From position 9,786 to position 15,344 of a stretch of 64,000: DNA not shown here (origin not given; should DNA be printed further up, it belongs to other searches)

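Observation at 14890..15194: DUF559/Vsr-like PD-(D/E)xK domain at the C-terminus of the giant helicase: possible replacement for the missing PLD nuclease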

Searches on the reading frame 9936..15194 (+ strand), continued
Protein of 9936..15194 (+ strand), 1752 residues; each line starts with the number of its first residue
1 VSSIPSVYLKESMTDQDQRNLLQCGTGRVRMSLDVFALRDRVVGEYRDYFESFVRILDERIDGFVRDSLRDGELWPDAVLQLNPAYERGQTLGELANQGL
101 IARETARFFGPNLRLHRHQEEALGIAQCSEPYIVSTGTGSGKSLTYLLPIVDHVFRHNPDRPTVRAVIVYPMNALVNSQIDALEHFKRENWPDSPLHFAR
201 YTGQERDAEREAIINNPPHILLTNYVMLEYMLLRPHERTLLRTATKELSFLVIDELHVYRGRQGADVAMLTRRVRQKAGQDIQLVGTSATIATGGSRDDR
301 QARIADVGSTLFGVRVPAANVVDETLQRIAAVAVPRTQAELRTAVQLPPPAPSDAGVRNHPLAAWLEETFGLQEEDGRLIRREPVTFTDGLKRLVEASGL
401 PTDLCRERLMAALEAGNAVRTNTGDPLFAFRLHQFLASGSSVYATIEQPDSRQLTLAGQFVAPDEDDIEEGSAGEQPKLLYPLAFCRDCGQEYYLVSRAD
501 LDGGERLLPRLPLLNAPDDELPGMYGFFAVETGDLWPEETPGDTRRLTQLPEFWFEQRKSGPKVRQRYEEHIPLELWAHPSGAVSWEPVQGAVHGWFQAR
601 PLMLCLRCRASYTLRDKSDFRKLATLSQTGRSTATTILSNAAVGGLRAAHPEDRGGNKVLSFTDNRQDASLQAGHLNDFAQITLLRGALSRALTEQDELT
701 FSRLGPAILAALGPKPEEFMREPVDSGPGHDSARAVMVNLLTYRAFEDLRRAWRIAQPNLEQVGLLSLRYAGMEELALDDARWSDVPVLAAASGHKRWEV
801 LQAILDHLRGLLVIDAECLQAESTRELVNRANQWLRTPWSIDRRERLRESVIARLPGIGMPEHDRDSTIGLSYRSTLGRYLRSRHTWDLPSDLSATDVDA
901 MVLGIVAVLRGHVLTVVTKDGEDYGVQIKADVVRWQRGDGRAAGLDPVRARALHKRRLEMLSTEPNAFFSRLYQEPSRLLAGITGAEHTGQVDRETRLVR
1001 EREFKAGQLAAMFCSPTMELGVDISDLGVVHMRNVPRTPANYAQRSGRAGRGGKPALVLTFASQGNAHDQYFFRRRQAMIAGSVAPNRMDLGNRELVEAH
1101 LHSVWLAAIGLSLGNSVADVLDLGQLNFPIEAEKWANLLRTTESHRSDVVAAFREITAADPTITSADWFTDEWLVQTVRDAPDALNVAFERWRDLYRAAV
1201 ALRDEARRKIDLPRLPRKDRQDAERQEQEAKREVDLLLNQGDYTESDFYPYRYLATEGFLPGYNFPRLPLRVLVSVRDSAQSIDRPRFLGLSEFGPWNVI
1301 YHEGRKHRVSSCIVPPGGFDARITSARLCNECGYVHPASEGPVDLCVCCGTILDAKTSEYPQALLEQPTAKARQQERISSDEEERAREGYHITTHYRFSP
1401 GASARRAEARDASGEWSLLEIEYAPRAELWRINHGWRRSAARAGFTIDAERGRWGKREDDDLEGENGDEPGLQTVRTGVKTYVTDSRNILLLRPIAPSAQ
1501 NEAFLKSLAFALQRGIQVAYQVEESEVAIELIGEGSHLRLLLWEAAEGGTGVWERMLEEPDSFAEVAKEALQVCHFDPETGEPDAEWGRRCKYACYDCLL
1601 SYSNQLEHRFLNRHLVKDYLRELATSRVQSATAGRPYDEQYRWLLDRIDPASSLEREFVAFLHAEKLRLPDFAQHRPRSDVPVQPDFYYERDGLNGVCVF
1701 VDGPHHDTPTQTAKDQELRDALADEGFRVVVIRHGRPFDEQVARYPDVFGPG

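Call 79: search_protein_families(library=pfam, proteins=[L005:15048-17084:+, L002:15742-17808:+, L008:15123-16469:+, L010:15151-16521:+, L036:15198-16523:+, L033:15343-17184:+, L014:6368-8206:+, L015:11801-14293:+, L030:22135-25257:+, L041:11086-12462:+], max_evalue=0.001)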
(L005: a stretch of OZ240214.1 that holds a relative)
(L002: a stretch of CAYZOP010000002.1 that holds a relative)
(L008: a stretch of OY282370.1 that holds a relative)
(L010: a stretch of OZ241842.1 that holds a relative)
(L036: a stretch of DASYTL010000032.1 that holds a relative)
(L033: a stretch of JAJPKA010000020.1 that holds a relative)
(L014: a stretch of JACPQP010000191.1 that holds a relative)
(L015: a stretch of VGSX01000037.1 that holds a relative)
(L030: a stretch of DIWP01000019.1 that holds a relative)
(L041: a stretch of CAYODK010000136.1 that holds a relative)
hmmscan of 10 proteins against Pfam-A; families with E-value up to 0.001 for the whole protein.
L005:15048-17084:+ (679 aa): 1 family
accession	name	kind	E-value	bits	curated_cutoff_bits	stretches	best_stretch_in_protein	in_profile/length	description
PF03235.19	GmrSD_N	-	9.6e-31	107.9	33.2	1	50-300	1-198/199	GmrSD restriction endonuclease, N-terminal domain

L002:15742-17808:+ (689 aa): 7 families
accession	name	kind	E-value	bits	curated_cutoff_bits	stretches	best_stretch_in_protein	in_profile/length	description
PF03764.24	EFG_IV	-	2.3e-48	163.4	24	1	470-589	1-121/121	Elongation factor G, domain IV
PF00009.33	GTP_EFTU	-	3.4e-39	134.8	26.5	1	7-273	2-187/188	Elongation factor Tu GTP binding domain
PF00679.30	EFG_C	-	5.3e-28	97.3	27.9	1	592-677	2-88/89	Elongation factor G C-terminus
PF14492.12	EFG_III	-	6.6e-26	90.6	27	1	396-467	2-73/75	Elongation Factor G, domain III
PF22042.2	EF-G_D2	-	1.6e-13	51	27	1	301-382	2-82/84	Elongation factor G domain 2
PF03144.31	GTP_EFTU_D2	-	1.3e-05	26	30.3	1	315-382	1-73/73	Elongation factor Tu domain 2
PF01926.29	MMR_HSR1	-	0.00018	22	21.9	0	11-134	2-113/113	50S ribosome-binding GTPase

L008:15123-16469:+ (449 aa): 3 families
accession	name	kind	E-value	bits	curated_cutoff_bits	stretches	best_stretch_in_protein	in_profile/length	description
PF13175.12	AAA_15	-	3e-25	90.1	32.1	1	2-383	4-373/374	AAA ATPase domain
PF13304.12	AAA_21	-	2.6e-18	67.6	27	1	23-385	1-304/304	AAA domain, putative AbiEii toxin, Type IV TA system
PF13476.12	AAA_23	-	1.6e-09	39.1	27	1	3-175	1-142/201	AAA domain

L010:15151-16521:+ (457 aa): 3 families
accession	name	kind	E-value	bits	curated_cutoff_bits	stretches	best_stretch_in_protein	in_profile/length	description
PF13175.12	AAA_15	-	7e-22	79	32.1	1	2-392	4-374/374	AAA ATPase domain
PF13304.12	AAA_21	-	1.7e-17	64.9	27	1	311-393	221-304/304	AAA domain, putative AbiEii toxin, Type IV TA system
PF13476.12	AAA_23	-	3.9e-07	31.3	27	1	3-179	1-140/201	AAA domain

L036:15198-16523:+ (442 aa): 5 families
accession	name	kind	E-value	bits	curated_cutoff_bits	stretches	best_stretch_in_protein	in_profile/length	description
PF13175.12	AAA_15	-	4.2e-23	83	32.1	2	296-366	292-371/374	AAA ATPase domain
PF13304.12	AAA_21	-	3.3e-21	77.1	27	2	302-370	235-304/304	AAA domain, putative AbiEii toxin, Type IV TA system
PF13476.12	AAA_23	-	1.1e-08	36.4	27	1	4-45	1-42/201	AAA domain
PF02463.25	SMC_N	-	7.4e-08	32.5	40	1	1-44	1-46/220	RecF/RecN/SMC N terminal domain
PF13555.12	AAA_29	-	2.4e-05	24.4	27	1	2-45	1-45/61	P-loop containing region of AAA domain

L033:15343-17184:+ (614 aa): 12 families
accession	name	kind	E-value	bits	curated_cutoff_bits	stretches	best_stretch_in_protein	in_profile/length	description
PF00069.31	Pkinase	-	8.4e-33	114.3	31.7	1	37-193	43-198/263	Protein kinase domain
PF07714.23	PK_Tyr_Ser-Thr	-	1.4e-23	84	23.1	1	32-230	41-250/258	Protein tyrosine and serine/threonine kinase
PF14559.12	TPR_19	-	2.9e-10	40.8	25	1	429-483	5-59/68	Tetratricopeptide repeat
PF13428.12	TPR_14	-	1.9e-08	34.6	23.5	0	391-424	11-44/44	Tetratricopeptide repeat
PF03109.22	ABC1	-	5.3e-08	32.7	22.9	1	40-146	118-218/244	ABC1 atypical kinase-like domain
PF07719.23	TPR_2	-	2.6e-06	27.6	27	0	455-481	7-33/34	Tetratricopeptide repeat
PF00515.34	TPR_1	-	1.4e-05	25.1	27.8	0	455-481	7-33/34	Tetratricopeptide repeat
PF13432.12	TPR_16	-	2.2e-05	25.2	32.7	1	419-481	1-63/65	Tetratricopeptide repeat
PF13371.12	TPR_9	-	2.5e-05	24.7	35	0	429-488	9-68/73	Tetratricopeptide repeat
PF12895.13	ANAPC3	-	2.8e-05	24.7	27.2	0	362-430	4-71/82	Anaphase-promoting complex, cyclosome, subunit 3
PF23914.1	TPR_CcmH_CycH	-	0.00026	21.3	42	0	388-483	57-155/158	Cytochrome c-type biogenesis protein H TPR domain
PF14561.12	TPR_20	-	0.00038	21.2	25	0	327-361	7-41/90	Tetratricopeptide repeat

L014:6368-8206:+ (613 aa): 0 families

L015:11801-14293:+ (831 aa): 2 families
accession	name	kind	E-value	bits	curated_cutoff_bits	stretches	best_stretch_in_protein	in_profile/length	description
PF00012.26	HSP70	-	1e-57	196.2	20.6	1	5-364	2-373/599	Hsp70 protein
PF06723.19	MreB_Mbl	-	5.4e-12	45.6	27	1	97-367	77-323/327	MreB/Mbl protein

L030:22135-25257:+ (1041 aa): 3 families
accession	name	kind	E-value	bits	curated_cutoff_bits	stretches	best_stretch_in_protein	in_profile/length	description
PF04851.21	ResIII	-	2.3e-20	73.6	22.5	1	143-312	4-164/164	Type III restriction enzyme, res subunit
PF00270.35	DEAD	-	8.3e-12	45.6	26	1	164-311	15-161/167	DEAD/DEAH box helicase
PF00271.37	Helicase_C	-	8.9e-10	39.2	23.5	1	384-468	27-109/110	Helicase conserved C-terminal domain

L041:11086-12462:+ (459 aa): 1 family
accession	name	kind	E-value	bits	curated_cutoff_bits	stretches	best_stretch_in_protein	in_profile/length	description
PF13289.12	SIR2_2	-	5.9e-07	30.1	24.5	1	201-364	2-111/141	SIR2-like domain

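Call 82: search_protein_families(library=pfam, alignment_id=A4, max_evalue=0.001)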
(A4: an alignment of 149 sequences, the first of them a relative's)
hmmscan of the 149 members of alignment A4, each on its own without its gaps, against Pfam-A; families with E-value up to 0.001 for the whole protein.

A. member 1, L018:199-708:+ (170 aa): 1 family
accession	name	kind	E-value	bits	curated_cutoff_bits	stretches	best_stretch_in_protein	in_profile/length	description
PF00296.26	Bac_luciferase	-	1.6e-15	57.7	27.9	1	1-142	116-245/314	Luciferase-like monooxygenase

B. families by the number of members that match (of 149 scanned): 115 families (the first 25 are shown)
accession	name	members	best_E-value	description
PF05685.18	Uma2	3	1.8e-28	Putative restriction endonuclease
PF01116.26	F_bP_aldolase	2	4.5e-72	Fructose-bisphosphate aldolase class-II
PF01555.25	N6_N4_Mtase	2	2.6e-44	DNA methylase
PF00994.29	MoCF_biosynth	2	3.1e-38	Probable molybdopterin binding domain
PF07506.17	RepB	2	4.7e-36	RepB plasmid partitioning protein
PF00004.35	AAA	2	6.6e-33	ATPase family associated with various cellular activities (AAA)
PF01609.27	DDE_Tnp_1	2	4.3e-26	Transposase DDE domain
PF13175.12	AAA_15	2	5.5e-26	AAA ATPase domain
PF22725.1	GFO_IDH_MocA_C3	2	1.4e-23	GFO/IDH/MocA C-terminal domain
PF00561.26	Abhydrolase_1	2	1.3e-20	alpha/beta hydrolase fold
PF13304.12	AAA_21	2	3.1e-20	AAA domain, putative AbiEii toxin, Type IV TA system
PF12697.13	Abhydrolase_6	2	6.3e-20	Alpha/beta hydrolase family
PF01408.29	GFO_IDH_MocA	2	8.9e-20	Oxidoreductase family, NAD-binding Rossmann fold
PF13401.12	AAA_22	2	2.6e-08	AAA domain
PF03447.22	NAD_binding_3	2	5.3e-07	Homoserine dehydrogenase, NAD binding domain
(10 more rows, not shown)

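Call 84: find_related_loci(query=L046:1602-2540:+, collection=metagenome_contigs, flank=10000)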
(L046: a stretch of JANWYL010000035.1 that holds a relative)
Query L046:1602-2540:+ (313 aa) in metagenome_contigs; peptide patterns used: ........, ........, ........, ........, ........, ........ (x = any residue, [..] = any of these).
600 stretches matched a pattern (row limit reached: there are more); 3 encode a relative of the query (tblastn E <= 1e-3); 3 distinct loci.
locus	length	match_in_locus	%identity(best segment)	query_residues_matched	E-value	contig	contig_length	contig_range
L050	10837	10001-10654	43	1-212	1e-44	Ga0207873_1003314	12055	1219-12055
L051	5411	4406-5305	36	1-289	1e-44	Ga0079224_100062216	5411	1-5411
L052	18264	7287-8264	33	1-313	2e-42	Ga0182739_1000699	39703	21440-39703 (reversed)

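Call 89: search_protein_families(library=pfam, proteins=[L052:15983-17932:+, L052:1867-2949:+, L052:325-1536:+, L052:7800-8228:+], max_evalue=0.01)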
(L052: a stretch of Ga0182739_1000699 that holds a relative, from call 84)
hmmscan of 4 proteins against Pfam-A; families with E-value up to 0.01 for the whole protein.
L052:15983-17932:+ (649 aa): 1 family
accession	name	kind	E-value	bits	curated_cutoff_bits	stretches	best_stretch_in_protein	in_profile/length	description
PF10088.15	DUF2326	-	0.0023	18.1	28.7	1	528-581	15-67/141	Uncharacterised protein conserved in bacteria (DUF2326)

L052:1867-2949:+ (360 aa): 1 family
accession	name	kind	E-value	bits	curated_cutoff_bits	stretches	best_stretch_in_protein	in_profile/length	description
PF02661.23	Fic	-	2e-13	51.4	24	1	108-214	2-93/93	Fic/DOC family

L052:325-1536:+ (403 aa): 4 families
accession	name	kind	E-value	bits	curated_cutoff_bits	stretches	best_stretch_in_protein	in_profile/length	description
PF13356.12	Arm-DNA-bind_3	-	1.9e-25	89.3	27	1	6-90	1-82/83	Arm DNA-binding domain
PF00589.27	Phage_integrase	-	3.9e-15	56.5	27.1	1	216-376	3-167/172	Phage integrase family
PF22022.2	Phage_int_M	-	3.9e-09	37.1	27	1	110-203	1-95/96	Phage integrase central domain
PF14659.12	Phage_int_SAM_3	-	5.1e-09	36.7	22.6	1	110-159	2-51/58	Phage integrase, N-terminal SAM-like domain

L052:7800-8228:+ (142 aa): 0 families
